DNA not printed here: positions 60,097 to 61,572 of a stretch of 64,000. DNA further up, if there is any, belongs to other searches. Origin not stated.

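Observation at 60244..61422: Rv0079-like hibernation factor fused in frame to a TraR/DksA zinc finger (Cys3-His variant)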

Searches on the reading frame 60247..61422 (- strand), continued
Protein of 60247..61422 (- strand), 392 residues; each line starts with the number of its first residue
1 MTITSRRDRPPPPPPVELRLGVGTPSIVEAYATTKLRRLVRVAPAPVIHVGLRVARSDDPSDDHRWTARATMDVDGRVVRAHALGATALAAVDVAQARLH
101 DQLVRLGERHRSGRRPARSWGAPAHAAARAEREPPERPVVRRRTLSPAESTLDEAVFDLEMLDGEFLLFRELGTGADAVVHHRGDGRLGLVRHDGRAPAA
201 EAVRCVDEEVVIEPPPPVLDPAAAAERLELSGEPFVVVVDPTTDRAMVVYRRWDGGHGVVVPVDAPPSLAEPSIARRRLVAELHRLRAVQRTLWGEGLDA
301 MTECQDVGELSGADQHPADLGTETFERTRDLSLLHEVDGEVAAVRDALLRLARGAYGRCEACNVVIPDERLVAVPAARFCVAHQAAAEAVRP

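Call 64: search_protein_representatives(alignment_id=A1)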
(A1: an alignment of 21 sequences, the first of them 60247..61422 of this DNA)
Query: 21 sequences, 403 profile positions. Proteins with E-value up to 0.001 (for the whole library): 25259; up to 1e-10: 4583; up to 1e-30: 460. The best 150 are listed.
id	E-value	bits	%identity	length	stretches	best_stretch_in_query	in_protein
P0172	2.0e-174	596.8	-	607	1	8-401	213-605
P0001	4.0e-172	589.2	-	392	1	1-399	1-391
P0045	9.9e-167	571.4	-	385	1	10-402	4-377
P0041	5.3e-99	348.4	-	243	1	169-400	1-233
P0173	1.8e-93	330.2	-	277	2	274-399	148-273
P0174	3.3e-88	312.8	-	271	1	8-271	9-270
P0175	3.1e-84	299.7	-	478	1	9-272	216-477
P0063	1.6e-82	294.1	-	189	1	241-393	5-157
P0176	3.9e-79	282.9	-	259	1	13-271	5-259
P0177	1.8e-78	280.8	-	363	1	15-270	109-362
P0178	2.0e-78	280.6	-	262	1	13-273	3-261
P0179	6.9e-78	278.8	-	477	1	8-270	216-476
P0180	3.9e-77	276.4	-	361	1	12-270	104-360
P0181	4.6e-77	276.1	-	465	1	13-271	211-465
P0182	1.7e-76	274.3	-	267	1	19-273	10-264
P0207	1.2e-70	255.0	-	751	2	12-270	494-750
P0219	2.9e-68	247.1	-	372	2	18-270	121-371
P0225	2.1e-67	244.3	-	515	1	18-277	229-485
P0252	6.9e-65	236.0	-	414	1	17-279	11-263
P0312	2.6e-59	217.7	-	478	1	13-271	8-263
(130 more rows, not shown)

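Call 65: search_protein_families(library=pfam, proteins=[P0173, P0252, P0312, P0207, P0175, P0177, P0225, P0219], max_evalue=0.001)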
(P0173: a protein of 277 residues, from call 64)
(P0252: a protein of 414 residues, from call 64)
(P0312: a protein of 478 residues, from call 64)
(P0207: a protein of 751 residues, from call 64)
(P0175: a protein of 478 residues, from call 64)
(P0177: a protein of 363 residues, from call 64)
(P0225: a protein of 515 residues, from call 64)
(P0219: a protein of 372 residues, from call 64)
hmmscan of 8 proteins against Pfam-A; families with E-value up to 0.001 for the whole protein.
P0173 (277 aa): 2 families
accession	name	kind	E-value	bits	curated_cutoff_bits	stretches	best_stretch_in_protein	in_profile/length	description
PF01258.23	zf-dskA_traR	-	2.3e-11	43.9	24.9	1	236-270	1-35/36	Prokaryotic dksA/traR C4-type zinc finger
PF02482.25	Ribosomal_S30AE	-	2.8e-10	41.2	23.7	1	23-108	10-86/88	Sigma 54 modulation protein / S30EA ribosomal protein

P0252 (414 aa): 3 families
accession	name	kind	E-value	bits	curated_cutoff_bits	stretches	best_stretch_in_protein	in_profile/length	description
PF16321.10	Ribosom_S30AE_C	-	7.6e-22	77.2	25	2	134-182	2-50/57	Sigma 54 modulation/S30EA ribosomal protein C terminus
PF04075.20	F420H2_quin_red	-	6.9e-07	29.9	22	1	292-367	20-100/130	F420H(2)-dependent quinone reductase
PF02482.25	Ribosomal_S30AE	-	0.00092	20.3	23.7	0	18-103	10-86/88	Sigma 54 modulation protein / S30EA ribosomal protein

P0312 (478 aa): 2 families
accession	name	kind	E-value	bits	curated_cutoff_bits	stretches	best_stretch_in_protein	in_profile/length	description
PF00571.33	CBS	-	2.6e-31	108.1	24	2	394-448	1-55/57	CBS domain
PF16321.10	Ribosom_S30AE_C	-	1.2e-25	89.5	25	2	138-192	3-57/57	Sigma 54 modulation/S30EA ribosomal protein C terminus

P0207 (751 aa): 4 families
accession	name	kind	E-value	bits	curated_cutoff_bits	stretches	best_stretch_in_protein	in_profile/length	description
PF16321.10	Ribosom_S30AE_C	-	3.3e-20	72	25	2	625-679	2-56/57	Sigma 54 modulation/S30EA ribosomal protein C terminus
PF18854.6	baeRF_family10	-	3.2e-16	60.3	27.1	1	116-253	1-143/143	Bacterial archaeo-eukaryotic release factor family 10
PF02482.25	Ribosomal_S30AE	-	1.6e-05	26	23.7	1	505-592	9-87/88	Sigma 54 modulation protein / S30EA ribosomal protein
PF18844.6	baeRF_family2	-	7.7e-05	23.3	26.9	1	130-262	1-138/149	Bacterial archaeo-eukaryotic release factor family 2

P0175 (478 aa): 3 families
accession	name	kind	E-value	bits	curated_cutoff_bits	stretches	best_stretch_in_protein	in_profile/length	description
PF16321.10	Ribosom_S30AE_C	-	1.7e-30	104.9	25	2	350-405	2-57/57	Sigma 54 modulation/S30EA ribosomal protein C terminus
PF12680.13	SnoaL_2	-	4.1e-08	34.2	27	1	110-201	1-101/102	SnoaL-like domain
PF02482.25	Ribosomal_S30AE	-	1.9e-05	25.8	23.7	1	230-317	9-87/88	Sigma 54 modulation protein / S30EA ribosomal protein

P0177 (363 aa): 2 families
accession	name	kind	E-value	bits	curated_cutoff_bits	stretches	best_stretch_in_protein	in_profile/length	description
PF16321.10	Ribosom_S30AE_C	-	1.7e-24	85.7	25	2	237-292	2-57/57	Sigma 54 modulation/S30EA ribosomal protein C terminus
PF02482.25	Ribosomal_S30AE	-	1.6e-06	29.2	23.7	1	121-204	13-87/88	Sigma 54 modulation protein / S30EA ribosomal protein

P0225 (515 aa): 3 families
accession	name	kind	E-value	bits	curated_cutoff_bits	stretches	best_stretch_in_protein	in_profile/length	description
PF16321.10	Ribosom_S30AE_C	-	3e-22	78.5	25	2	432-475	14-57/57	Sigma 54 modulation/S30EA ribosomal protein C terminus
PF12680.13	SnoaL_2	-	4.9e-07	30.7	27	1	109-185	1-81/102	SnoaL-like domain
PF02482.25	Ribosomal_S30AE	-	5.1e-07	30.8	23.7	1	226-319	1-85/88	Sigma 54 modulation protein / S30EA ribosomal protein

P0219 (372 aa): 3 families
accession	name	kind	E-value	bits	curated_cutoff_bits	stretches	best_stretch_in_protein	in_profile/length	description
PF16321.10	Ribosom_S30AE_C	-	1.2e-28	99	25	2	246-301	2-57/57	Sigma 54 modulation/S30EA ribosomal protein C terminus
PF12680.13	SnoaL_2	-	2.4e-05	25.3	27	1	13-80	1-71/102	SnoaL-like domain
PF02482.25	Ribosomal_S30AE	-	2.8e-05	25.2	23.7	1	123-212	6-86/88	Sigma 54 modulation protein / S30EA ribosomal protein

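Call 81: find_homologous_proteins(query=P0048, max_evalue=1e-10)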
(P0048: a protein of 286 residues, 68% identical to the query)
Query P0048 (286 aa): 43 proteins with E <= 1e-10 among 8000 candidates.
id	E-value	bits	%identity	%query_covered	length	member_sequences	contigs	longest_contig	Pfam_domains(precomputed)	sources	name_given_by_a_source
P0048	1.9e-175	600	100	100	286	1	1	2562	PF02482.26,PF01258.24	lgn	-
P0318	9.9e-92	326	69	86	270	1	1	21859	PF02482.26,PF01258.24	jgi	jgi:RNA polymerase-binding transcription factor DksA/ribosome-associated translation inhibitor RaiA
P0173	4.3e-87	310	65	88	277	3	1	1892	PF02482.26,PF01258.24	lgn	-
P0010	8.6e-80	287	73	34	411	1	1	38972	PF02482.26,PF16321.11,PF01258.24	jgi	jgi:RNA polymerase-binding transcription factor DksA/ribosome-associated translation inhibitor RaiA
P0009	2.1e-77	279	71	43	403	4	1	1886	PF02482.26,PF16321.11,PF01258.24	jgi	-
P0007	2.4e-75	272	73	41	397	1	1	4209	PF02482.26,PF16321.11,PF01258.24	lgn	-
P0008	2.6e-74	269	68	42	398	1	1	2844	PF02482.26,PF16321.11,PF01258.24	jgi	jgi:RNA polymerase-binding transcription factor DksA/ribosome-associated translation inhibitor RaiA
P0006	3.2e-73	265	71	41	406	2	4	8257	PF02482.26,PF16321.11,PF01258.24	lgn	-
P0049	8.6e-68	247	57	77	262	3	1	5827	PF01258.24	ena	-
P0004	1.4e-64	237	69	41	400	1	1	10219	PF02482.26,PF16321.11,PF01258.24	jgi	jgi:RNA polymerase-binding transcription factor DksA/ribosome-associated translation inhibitor RaiA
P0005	1.0e-60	224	71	35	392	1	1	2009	PF16321.11,PF01258.24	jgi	jgi:RNA polymerase-binding transcription factor DksA/ribosome-associated translation inhibitor RaiA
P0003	2.5e-60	223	68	41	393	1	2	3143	PF16321.11,PF01258.24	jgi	jgi:RNA polymerase-binding transcription factor DksA/ribosome-associated translation inhibitor RaiA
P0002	1.3e-59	220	68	41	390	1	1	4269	PF16321.11,PF01258.24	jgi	jgi:RNA polymerase-binding transcription factor DksA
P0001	4.5e-57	212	68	41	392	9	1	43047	PF16321.11,PF01258.24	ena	-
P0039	2.3e-51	193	62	38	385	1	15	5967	PF16321.11,PF01258.24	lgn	-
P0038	4.8e-51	192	65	41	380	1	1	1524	PF16321.11,PF01258.24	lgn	-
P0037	1.7e-50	190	63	35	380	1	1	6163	PF16321.11,PF01258.24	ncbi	ncbi:MAG TPA: sigma 54 modulation/S30EA ribosomal C-terminal domain-containing protein [Acidimicrobi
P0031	3.8e-50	189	60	43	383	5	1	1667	PF02482.26,PF16321.11,PF01258.24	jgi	jgi:RNA polymerase-binding transcription factor DksA/ribosome-associated translation inhibitor RaiA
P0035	1.2e-48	184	59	38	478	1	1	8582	PF02482.26,PF16321.11,PF01258.24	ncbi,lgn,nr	ncbi:MAG TPA: sigma 54 modulation/S30EA ribosomal C-terminal domain-containing protein [Acidimicrobi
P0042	7.9e-48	182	59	36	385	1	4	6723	PF16321.11,PF01258.24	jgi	jgi:RNA polymerase-binding transcription factor DksA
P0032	2.0e-46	177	56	47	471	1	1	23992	PF02482.26,PF16321.11,PF01258.24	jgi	jgi:RNA polymerase-binding transcription factor DksA/ribosome-associated translation inhibitor RaiA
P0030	5.3e-46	176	61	41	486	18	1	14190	PF16321.11,PF01258.24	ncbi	-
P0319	7.9e-46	175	61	35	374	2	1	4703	PF16321.11,PF01258.24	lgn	-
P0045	2.0e-45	174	59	35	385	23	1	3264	PF16321.11,PF01258.24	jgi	jgi:RNA polymerase-binding transcription factor DksA/ribosome-associated translation inhibitor RaiA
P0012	1.7e-44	171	74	36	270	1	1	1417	PF16321.11,PF01258.24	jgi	jgi:RNA polymerase-binding transcription factor DksA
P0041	6.7e-42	162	65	46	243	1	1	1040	PF16321.11,PF01258.24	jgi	jgi:RNA polymerase-binding transcription factor DksA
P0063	9.4e-40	155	68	40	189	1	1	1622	PF16321.11,PF01258.24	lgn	-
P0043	1.1e-36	145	62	43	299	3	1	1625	PF16321.11,PF01258.24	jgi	jgi:RNA polymerase-binding transcription factor DksA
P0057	1.9e-36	144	64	35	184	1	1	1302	PF01258.24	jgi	jgi:RNA polymerase-binding transcription factor DksA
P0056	7.1e-36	143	64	41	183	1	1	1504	PF01258.24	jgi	jgi:RNA polymerase-binding transcription factor DksA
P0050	5.3e-29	120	58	41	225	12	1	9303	PF01258.24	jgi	jgi:RNA polymerase-binding transcription factor DksA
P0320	9.4e-26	109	61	35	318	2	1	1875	PF01258.24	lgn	-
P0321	2.7e-25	108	55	40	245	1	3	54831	PF01258.24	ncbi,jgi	jgi:RNA polymerase-binding transcription factor DksA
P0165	3.9e-25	107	53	40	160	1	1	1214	PF01258.24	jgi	jgi:RNA polymerase-binding transcription factor DksA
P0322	1.4e-23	102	63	31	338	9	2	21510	PF01258.24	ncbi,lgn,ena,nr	ncbi:MAG: TraR/DksA C4-type zinc finger protein [Actinomycetota bacterium]|nr:TraR/DksA C4-type zinc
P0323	2.6e-23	101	58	35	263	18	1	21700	PF01258.24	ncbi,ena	-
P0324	2.8e-23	101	62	31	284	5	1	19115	PF01258.24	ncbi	-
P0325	3.2e-22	98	57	35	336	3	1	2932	PF01258.24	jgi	jgi:RNA polymerase-binding transcription factor DksA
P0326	2.7e-20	91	54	32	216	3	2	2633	PF01258.24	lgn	-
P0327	5.3e-17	81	51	31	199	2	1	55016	PF01258.24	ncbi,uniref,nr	ncbi:conjugal transfer protein TraR [Paenibacillus sambharensis]|uniref:Conjugal transfer protein Tr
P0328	1.6e-16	79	48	36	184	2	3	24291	PF01258.24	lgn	-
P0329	2.3e-14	72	46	43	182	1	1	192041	PF01258.24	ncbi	-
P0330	8.4e-14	70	40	42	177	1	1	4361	PF01258.24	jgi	jgi:DnaK suppressor protein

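Call 82: find_encoding_contigs(protein=P0318, flank=6000, max_places=1)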
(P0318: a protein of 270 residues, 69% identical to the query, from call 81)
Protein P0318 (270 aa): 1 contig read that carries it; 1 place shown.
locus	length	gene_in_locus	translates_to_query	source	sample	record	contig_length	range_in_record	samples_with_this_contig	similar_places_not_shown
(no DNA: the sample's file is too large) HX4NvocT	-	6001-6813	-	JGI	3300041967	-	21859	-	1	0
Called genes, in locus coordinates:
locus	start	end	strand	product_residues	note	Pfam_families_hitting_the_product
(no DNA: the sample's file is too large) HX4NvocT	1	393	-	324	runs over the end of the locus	PF00582:Usp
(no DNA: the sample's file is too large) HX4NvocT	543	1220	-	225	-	-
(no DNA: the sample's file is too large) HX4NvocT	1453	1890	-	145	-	PF00011:HSP20, PF17886:ArsA_HSP20 (weak)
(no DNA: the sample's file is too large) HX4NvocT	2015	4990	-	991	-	PF02687:FtsX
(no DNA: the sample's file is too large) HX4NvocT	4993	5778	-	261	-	PF00005:ABC_tran, PF13304:AAA_21 (faint)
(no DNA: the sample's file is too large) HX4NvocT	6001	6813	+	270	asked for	PF02482:Ribosomal_S30AE (weak), PF01258:zf-dskA_traR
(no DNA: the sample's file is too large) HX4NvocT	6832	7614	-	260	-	-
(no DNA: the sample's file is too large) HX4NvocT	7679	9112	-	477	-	PF17203:sCache_3_2 (weak), PF00672:HAMP, PF26769:HAMP_PhoQ (weak), PF00512:HisKA, PF02518:HATPase_c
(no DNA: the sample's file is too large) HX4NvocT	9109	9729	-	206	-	-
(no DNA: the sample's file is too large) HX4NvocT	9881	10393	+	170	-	-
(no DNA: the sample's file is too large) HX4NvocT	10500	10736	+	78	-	-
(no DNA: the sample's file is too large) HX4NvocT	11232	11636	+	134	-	PF02424:ApbE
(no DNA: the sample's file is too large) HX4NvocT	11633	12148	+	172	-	?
